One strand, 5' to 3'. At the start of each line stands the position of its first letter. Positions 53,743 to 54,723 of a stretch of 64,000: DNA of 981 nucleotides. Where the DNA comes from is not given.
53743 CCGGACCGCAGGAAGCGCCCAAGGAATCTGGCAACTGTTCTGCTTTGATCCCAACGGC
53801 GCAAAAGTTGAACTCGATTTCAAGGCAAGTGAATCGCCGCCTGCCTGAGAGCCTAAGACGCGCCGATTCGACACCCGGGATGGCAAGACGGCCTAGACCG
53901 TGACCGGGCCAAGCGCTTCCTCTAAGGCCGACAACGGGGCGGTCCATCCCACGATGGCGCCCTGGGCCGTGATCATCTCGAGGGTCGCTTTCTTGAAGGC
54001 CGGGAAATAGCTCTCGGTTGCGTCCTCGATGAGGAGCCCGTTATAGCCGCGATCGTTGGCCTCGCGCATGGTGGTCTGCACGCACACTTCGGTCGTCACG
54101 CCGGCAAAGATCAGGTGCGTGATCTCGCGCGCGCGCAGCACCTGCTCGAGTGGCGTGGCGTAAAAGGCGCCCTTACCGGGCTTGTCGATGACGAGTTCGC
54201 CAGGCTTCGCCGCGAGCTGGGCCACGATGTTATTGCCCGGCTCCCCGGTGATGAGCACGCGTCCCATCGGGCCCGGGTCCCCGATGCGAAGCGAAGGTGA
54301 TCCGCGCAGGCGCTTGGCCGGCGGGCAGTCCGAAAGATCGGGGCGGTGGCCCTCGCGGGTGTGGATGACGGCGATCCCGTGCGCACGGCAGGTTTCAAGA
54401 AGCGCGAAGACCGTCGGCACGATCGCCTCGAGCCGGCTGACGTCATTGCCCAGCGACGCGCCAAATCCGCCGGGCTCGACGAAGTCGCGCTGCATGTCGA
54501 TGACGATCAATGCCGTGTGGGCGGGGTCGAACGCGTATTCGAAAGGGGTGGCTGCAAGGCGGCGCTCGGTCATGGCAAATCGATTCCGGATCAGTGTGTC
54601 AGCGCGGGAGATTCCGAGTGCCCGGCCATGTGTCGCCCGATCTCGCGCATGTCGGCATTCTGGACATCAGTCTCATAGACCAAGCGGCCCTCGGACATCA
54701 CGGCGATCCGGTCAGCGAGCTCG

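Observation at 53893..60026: Two isochorismatase-family cysteine hydrolase paralogs interleaved in a BMP-type ABC importer operon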

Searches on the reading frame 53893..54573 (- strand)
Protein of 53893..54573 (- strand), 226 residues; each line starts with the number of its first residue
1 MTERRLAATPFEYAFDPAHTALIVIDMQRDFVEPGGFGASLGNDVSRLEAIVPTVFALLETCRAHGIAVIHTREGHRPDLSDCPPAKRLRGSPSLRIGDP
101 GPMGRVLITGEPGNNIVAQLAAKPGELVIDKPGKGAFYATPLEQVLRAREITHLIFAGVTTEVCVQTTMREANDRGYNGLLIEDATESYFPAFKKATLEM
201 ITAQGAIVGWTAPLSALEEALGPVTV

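Call 4: search_protein_families(library=pfam, proteins=[window:53893-54573:-])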
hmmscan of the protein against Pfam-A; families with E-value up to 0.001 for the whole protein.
window:53893-54573:- (226 aa): 1 family
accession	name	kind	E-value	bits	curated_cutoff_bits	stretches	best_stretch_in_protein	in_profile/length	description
PF00857.26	Isochorismatase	-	2.4e-43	148.7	27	1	20-208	1-170/175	Isochorismatase domain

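Call 5: search_protein_families(library=ncbifam, proteins=[window:53893-54573:-])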
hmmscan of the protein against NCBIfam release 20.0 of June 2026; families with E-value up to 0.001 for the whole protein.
window:53893-54573:- (226 aa): 5 families
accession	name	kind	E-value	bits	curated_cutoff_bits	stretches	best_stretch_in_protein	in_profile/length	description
NF050097.1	BiurAmidohydBiuH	equivalog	3.4e-76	255.6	370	1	9-220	8-220/221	biuret amidohydrolase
TIGR03614.1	RutB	equivalog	2.8e-34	118.7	377.95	1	6-222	2-220/226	pyrimidine utilization protein B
NF008517.0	PRK11440.1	equivalog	3.8e-16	59.5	195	1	15-201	4-171/188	hydrolase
NF008623.0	PRK11609.1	equivalog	1.4e-10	41.3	174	1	139-187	131-179/213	bifunctional nicotinamidase/pyrazinamidase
NF041461.1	C_hydro_YcaC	equivalog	2.9e-06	26.9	310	1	127-212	77-164/201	isochorismate family cysteine hydrolase YcaC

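Call 6: search_solved_structures(query=window:53893-54573:-, show_alignments=2)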
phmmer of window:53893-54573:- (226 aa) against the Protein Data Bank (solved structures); distinct sequences matched with E-value up to 0.001: 39.
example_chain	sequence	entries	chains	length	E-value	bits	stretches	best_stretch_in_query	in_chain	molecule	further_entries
6xix_A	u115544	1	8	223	1.4e-95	322.4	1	5-219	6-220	Cysteine hydrolase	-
6xj4_A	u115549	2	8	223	3.7e-94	317.8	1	5-219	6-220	Cysteine hydrolase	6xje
6xjm_A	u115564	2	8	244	3.1e-65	223.2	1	8-223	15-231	Biuret hydrolase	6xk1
6azo_A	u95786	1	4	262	1.1e-57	198.5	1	10-222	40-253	Putative amidase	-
5bk6_A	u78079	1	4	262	7.7e-57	195.8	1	10-222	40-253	Putative amidase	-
6azs_A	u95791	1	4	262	7.8e-57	195.7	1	10-222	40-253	Putative amidase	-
6azn_A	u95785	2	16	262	2.8e-56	193.9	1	10-222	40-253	Putative amidase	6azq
8bkd_A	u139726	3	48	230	1.8e-32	116.1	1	6-224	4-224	Ureidoacrylate amidohydrolase RutB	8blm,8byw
8bln_A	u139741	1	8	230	9.1e-32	113.8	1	6-224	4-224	Ureidoacrylate amidohydrolase RutB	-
8bll_A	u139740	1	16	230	4.6e-31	111.5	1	6-224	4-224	Ureidoacrylate amidohydrolase RutB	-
3irv_A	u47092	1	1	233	3.9e-17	65.9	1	12-187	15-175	CYSTEINE HYDROLASE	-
3hu5_A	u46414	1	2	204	1.6e-16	63.9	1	20-221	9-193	Isochorismatase family protein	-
3kl2_A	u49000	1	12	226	2.3e-14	56.9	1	12-185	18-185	Putative isochorismatase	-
3eef_A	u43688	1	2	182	9.3e-13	51.6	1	21-188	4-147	N-carbamoylsarcosine amidase related protein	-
1ilw_A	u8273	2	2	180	1.2e-12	51.2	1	20-206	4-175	180 aa long hypothetical Pyrazinamidase/nicotinamidase | 180aa long hypothetical Pyrazinamidase/Nicotinamidase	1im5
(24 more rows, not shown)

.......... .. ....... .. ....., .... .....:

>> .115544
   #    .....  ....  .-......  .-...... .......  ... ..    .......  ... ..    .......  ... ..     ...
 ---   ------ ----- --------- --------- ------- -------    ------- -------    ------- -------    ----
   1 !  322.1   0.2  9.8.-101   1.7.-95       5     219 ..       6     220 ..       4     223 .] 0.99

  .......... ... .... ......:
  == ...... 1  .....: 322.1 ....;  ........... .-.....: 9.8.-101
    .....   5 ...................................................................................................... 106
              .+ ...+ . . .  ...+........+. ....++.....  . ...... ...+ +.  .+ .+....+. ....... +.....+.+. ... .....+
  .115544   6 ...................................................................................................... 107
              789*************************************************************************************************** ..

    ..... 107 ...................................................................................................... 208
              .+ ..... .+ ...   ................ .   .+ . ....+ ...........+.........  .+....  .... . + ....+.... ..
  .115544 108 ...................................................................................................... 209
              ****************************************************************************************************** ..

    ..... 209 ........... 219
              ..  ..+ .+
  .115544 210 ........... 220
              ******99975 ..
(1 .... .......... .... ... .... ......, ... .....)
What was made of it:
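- On Triuret hydrolase TrtA: 322 bits to 6XIX, against 223 (RhdBiuH), 198 (BiuH) and 116 (RutB) (call 6).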

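Call 20: search_dna_similar(query=window:53893-54573:-, collection=plasmids, mode=protein, max_rows=30)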
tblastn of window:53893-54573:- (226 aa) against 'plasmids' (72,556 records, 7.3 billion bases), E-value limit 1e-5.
Records with a match: 922; places in all: 1264; records where one place covers at least 80% of the query: 699.
Best place of each record, by identity: 60-80% 160; <60% 762.
By first word of the organism name: Rhizobium 199; Escherichia 94; Sinorhizobium 70; Bacillus 65; Ralstonia 46; Streptomyces 42; Pantoea 39; Agrobacterium 27; Rhodococcus 23; Klebsiella 22; and 112 more.
By predicted mobility (MOB-suite, as given by PLSDB): non-mobilizable 515; conjugative 282; mobilizable 125.
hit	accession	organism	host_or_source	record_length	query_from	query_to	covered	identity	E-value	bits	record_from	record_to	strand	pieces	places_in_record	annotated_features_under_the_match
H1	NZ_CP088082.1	Ideonella dechloratans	Cell culture,Activated sludge, ...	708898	4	221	96%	69.7%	7e-98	318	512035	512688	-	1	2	isochorismatase family cysteine hydrolase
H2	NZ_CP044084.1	Pseudomonas luteola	Homo sapiens,clinical isolate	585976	5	221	96%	70.0%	2e-94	308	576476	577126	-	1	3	cysteine hydrolase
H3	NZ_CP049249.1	Rhizobium rhizoryzae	cell culture,soil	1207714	6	221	96%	70.4%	9e-95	309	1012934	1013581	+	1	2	none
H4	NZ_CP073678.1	Cupriavidus sp. KK10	Isolate,A bacterial consortium from ...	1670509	2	220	97%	69.4%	2e-93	305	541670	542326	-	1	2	none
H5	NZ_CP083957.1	Mesorhizobium sp. B1-1-8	cell culture,soil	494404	6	221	96%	69.0%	5e-89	293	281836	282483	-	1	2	isochorismatase family cysteine hydrolase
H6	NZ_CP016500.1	Agrobacterium sp. RAC06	Microbial isolate,Algal phycosphere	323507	6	221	96%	68.1%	9e-92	301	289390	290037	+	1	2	isochorismatase family cysteine hydrolase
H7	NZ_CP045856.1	Agrobacterium sp. MA01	cell culture,Microcystis culture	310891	6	221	96%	68.1%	1e-91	300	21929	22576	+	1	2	isochorismatase family cysteine hydrolase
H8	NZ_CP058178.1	Enterobacter hormaechei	culture,Freshwater sample from ...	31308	5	221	96%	67.7%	7e-90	295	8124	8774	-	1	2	isochorismatase family cysteine hydrolase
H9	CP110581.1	Klebsiella pneumoniae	Homo sapiens,urine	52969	5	221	96%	67.7%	7e-90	295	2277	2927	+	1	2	cysteine hydrolase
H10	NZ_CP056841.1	Citrobacter freundii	culture,Wastewater influent sample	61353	5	221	96%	67.7%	7e-90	295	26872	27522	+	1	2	isochorismatase family cysteine hydrolase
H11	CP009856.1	Enterobacter cloacae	sink drain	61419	5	221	96%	67.7%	7e-90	295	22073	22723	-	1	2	cysteine hydrolase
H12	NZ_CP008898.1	Enterobacter hormaechei subsp. hoffmannii ECNIH3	tracheal aspirate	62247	5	221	96%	67.7%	7e-90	295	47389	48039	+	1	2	isochorismatase family cysteine hydrolase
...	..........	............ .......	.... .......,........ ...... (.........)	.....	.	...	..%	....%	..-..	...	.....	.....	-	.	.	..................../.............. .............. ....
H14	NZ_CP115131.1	Citrobacter freundii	Homo sapiens,sputum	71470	5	221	96%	67.7%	7e-90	295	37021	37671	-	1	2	isochorismatase family cysteine hydrolase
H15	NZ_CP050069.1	Klebsiella aerogenes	cell culture,water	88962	5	221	96%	67.7%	7e-90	295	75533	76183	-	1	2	isochorismatase family cysteine hydrolase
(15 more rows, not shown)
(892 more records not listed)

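Call 21: find_related_loci(query=window:53893-54573:-, collection=genome_contigs, flank=10000)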
Query window:53893-54573:- (226 aa) in genome_contigs; peptide patterns used: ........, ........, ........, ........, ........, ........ (x = any residue, [..] = any of these).
600 stretches matched a pattern (row limit reached: there are more); 592 encode a relative of the query (tblastn E <= 1e-3); the best 80 are kept; 80 distinct loci.
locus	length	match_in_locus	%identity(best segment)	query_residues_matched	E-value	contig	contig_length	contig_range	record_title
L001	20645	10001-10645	77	6-220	3e-110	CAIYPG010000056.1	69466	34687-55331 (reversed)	MAG: uncultured beta proteobacterium isolate Umea2_bin-3162 genome assembly, contig: bin-3162:056/167, whole genome shot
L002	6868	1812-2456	76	1-212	2e-109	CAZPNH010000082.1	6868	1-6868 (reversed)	MAG TPA_asm: uncultured Bordetella sp. isolate binchicken_co54_428 genome assembly, contig: NODE_20337_length_6868_cov_6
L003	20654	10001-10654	75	4-221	7e-108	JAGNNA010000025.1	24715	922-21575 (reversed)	MAG: Reyranella sp. isolate Go_SlAct_bin_341 Go_SlAct_7041_length_24715_cov_5.222426, whole genome shotgun sequence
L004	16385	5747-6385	75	8-220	6e-106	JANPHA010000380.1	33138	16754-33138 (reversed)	MAG: Burkholderiales bacterium isolate VAR_69_metabat_251 VAR_69_k141_3234794, whole genome shotgun sequence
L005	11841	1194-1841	75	6-221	4e-105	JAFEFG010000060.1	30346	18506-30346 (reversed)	MAG: Proteobacteria bacterium isolate SZAS LIN-12 LIN-403__60__length-30346, whole genome shotgun sequence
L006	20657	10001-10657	71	5-223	2e-104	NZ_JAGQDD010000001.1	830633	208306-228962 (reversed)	Ideonella alba strain 3Y2 NODE_1_length_830633_cov_160.975001, whole genome shotgun sequence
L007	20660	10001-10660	74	6-225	3e-103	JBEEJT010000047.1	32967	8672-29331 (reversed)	MAG: Pseudomonadota bacterium isolate cobbmillcreek_2019_sw_WHONDRS-S19S_0090_B_bin.15 scaffold_1318486, whole genome sh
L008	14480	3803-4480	69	1-226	7e-103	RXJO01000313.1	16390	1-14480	MAG: Curvibacter sp. isolate AWTP1-17 sample_65_scaffold_734, whole genome shotgun sequence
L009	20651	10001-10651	71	5-221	5e-103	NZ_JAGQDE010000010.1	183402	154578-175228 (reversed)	Ideonella aquatica strain 4Y11 NODE_10_length_183402_cov_49.030975, whole genome shotgun sequence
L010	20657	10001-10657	74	6-224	9e-103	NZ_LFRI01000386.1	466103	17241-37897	Aquabacterium parvum strain B6 contig000386, whole genome shotgun sequence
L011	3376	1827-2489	69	1-221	7e-104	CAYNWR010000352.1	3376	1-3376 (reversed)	MAG TPA_asm: uncultured Burkholderiaceae bacterium isolate SRP173033_co1_119 genome assembly, contig: NODE_86883_length_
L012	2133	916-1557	73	8-221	3e-107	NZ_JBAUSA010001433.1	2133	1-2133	MAG: Caballeronia sp. isolate MFD02374_ilm_asm_bin15 k127_150892, whole genome shotgun sequence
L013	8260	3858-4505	71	6-221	4e-102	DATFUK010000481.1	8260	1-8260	MAG TPA_asm: Candidatus Methylomirabilota bacterium isolate SMAG_U9435 k141_2200052, whole genome shotgun sequence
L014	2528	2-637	73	10-221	1e-105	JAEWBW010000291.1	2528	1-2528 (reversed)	MAG: Proteobacteria bacterium isolate OH_PBB_268 k127_524975, whole genome shotgun sequence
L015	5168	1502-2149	72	6-221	6e-102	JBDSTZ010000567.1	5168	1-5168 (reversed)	MAG: Massilia sp. isolate cluster1_bin.57 k127_14721255, whole genome shotgun sequence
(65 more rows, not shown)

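Call 41: get_annotated_region(hit=H8, flank=9000)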
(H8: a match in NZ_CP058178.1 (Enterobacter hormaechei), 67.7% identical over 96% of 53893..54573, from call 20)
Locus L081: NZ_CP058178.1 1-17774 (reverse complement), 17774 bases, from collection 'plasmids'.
description: Enterobacter hormaechei strain RHBSTW-00040 plasmid pRHBSTW-00040_4, complete sequence
organism: Enterobacter hormaechei (NCBI taxid 158836)
taxonomy: Bacteria; Pseudomonadota; Gammaproteobacteria; Enterobacterales; Enterobacteriaceae; Enterobacter; Enterobacter hormaechei
host: -; source: culture,Freshwater sample from downstream of wastewater treatment plant; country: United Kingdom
typing (MOB-suite, as given by PLSDB): mobilizable; replicon IncR
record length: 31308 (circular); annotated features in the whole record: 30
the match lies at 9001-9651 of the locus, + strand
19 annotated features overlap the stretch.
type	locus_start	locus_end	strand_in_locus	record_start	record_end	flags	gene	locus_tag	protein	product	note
CDS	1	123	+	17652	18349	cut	-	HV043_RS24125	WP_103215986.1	IS1-like element IS1A family transposase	GO:0006313 - DNA transposition [Evidence IEA]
CDS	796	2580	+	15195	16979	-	atzF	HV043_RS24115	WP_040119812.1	allophanate hydrolase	GO:0019627 - urea metabolic process [Evidence IEA]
CDS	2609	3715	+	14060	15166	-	-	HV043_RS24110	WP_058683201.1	BMP family ABC transporter substrate-binding protein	-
CDS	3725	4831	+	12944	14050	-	-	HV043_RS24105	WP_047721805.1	ABC transporter permease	-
CDS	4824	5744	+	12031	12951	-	-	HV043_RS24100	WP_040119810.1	ABC transporter permease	-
CDS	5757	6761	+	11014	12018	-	-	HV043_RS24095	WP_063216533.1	formamidase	-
CDS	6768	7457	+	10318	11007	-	-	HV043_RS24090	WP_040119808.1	isochorismatase family cysteine hydrolase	-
CDS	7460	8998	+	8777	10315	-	-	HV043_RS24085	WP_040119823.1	ABC transporter ATP-binding protein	-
CDS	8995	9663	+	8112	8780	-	-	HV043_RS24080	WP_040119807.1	isochorismatase family cysteine hydrolase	-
CDS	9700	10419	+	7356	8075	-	-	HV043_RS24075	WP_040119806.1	GntR family transcriptional regulator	-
CDS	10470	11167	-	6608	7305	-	-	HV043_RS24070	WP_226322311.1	IS1 family transposase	-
CDS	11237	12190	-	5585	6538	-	-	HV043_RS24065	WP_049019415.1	type II toxin-antitoxin system RelB/DinJ family antitoxin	GO:0006355 - regulation of DNA-templated transcription [Evidence IEA]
CDS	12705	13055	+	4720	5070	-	-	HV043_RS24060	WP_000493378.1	hypothetical protein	-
CDS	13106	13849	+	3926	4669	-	-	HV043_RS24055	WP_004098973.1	hypothetical protein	-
CDS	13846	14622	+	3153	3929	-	-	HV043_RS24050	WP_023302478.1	site-specific integrase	GO:0015074 - DNA integration [Evidence IEA]; GO:0006310 - DNA recombination [Evidence IEA]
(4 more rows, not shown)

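Call 43: get_annotated_region(hit=H1, flank=10000)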
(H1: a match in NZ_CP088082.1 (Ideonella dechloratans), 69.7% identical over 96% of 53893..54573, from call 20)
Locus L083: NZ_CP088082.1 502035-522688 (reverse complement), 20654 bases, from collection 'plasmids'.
description: Ideonella dechloratans strain CCUG 30977 plasmid unnamed1, complete sequence
organism: Ideonella dechloratans (NCBI taxid 36863)
taxonomy: Bacteria; Pseudomonadota; Betaproteobacteria; Burkholderiales; Sphaerotilaceae; Ideonella; Ideonella dechloratans
host: -; source: Cell culture,Activated sludge, wastewater treatment plant; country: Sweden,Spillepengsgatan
typing (MOB-suite, as given by PLSDB): non-mobilizable
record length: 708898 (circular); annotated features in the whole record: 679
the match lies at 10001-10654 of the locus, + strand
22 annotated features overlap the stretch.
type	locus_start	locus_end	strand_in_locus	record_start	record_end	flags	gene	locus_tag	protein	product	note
CDS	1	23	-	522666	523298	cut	-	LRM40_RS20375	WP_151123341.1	energy-coupling factor ABC transporter permease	-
CDS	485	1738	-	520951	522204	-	-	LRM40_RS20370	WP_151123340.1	MFS transporter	GO:0055085 - transmembrane transport [Evidence IEA]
CDS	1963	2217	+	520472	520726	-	-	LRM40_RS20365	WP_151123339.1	DUF2789 family protein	-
CDS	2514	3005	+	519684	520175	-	-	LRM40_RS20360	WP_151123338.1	6,7-dimethyl-8-ribityllumazine synthase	-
CDS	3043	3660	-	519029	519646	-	-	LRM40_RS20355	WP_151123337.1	TetR family transcriptional regulator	-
CDS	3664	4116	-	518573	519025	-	-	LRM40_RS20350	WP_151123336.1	MaoC family dehydratase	-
CDS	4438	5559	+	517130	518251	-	-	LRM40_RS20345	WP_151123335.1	BMP family ABC transporter substrate-binding protein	-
CDS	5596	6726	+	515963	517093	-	-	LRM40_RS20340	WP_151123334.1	ABC transporter permease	-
CDS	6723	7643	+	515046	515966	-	-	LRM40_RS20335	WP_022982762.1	ABC transporter permease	-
CDS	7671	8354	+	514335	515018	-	-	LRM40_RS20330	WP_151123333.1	isochorismatase family cysteine hydrolase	-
CDS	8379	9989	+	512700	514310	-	-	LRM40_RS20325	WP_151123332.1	ABC transporter ATP-binding protein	-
CDS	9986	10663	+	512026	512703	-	-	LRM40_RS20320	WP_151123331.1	isochorismatase family cysteine hydrolase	-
CDS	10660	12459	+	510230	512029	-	atzF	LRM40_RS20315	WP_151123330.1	allophanate hydrolase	GO:0019627 - urea metabolic process [Evidence IEA]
CDS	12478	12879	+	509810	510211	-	hpxZ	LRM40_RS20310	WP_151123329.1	oxalurate catabolism protein HpxZ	-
CDS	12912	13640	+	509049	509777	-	-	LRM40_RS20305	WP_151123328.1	GntR family transcriptional regulator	-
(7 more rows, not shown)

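Call 64: find_encoding_contigs(protein=window:53893-54573:-, flank=3000, max_places=3)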
Protein window:53893-54573:- (226 aa): 2 contigs read that carry it; 1 place shown.
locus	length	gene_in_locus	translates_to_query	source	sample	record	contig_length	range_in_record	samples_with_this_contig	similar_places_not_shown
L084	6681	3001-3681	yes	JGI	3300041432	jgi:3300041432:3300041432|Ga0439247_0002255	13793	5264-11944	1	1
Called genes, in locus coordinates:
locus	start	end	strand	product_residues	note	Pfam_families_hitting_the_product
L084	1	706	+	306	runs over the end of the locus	PF02653:BPD_transp_2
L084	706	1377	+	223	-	PF00857:Isochorismatase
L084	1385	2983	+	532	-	PF00005:ABC_tran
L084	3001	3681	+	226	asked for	PF00857:Isochorismatase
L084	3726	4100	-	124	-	PF00903:Glyoxalase, PF13669:Glyoxalase_4 (faint)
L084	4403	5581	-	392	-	PF25021:TEN_NHL (faint), PF01436:NHL (faint)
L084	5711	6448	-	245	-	PF00392:GntR, PF13412:HTH_24 (weak), PF07729:FCD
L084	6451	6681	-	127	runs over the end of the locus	PF11533:AtzH-like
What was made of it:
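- Tried and rejected: The exact-protein look-up traces the window only to a JGI metagenome contig (call 64), so the organism is unknown, and the closest hits suggest Burkholderiales.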
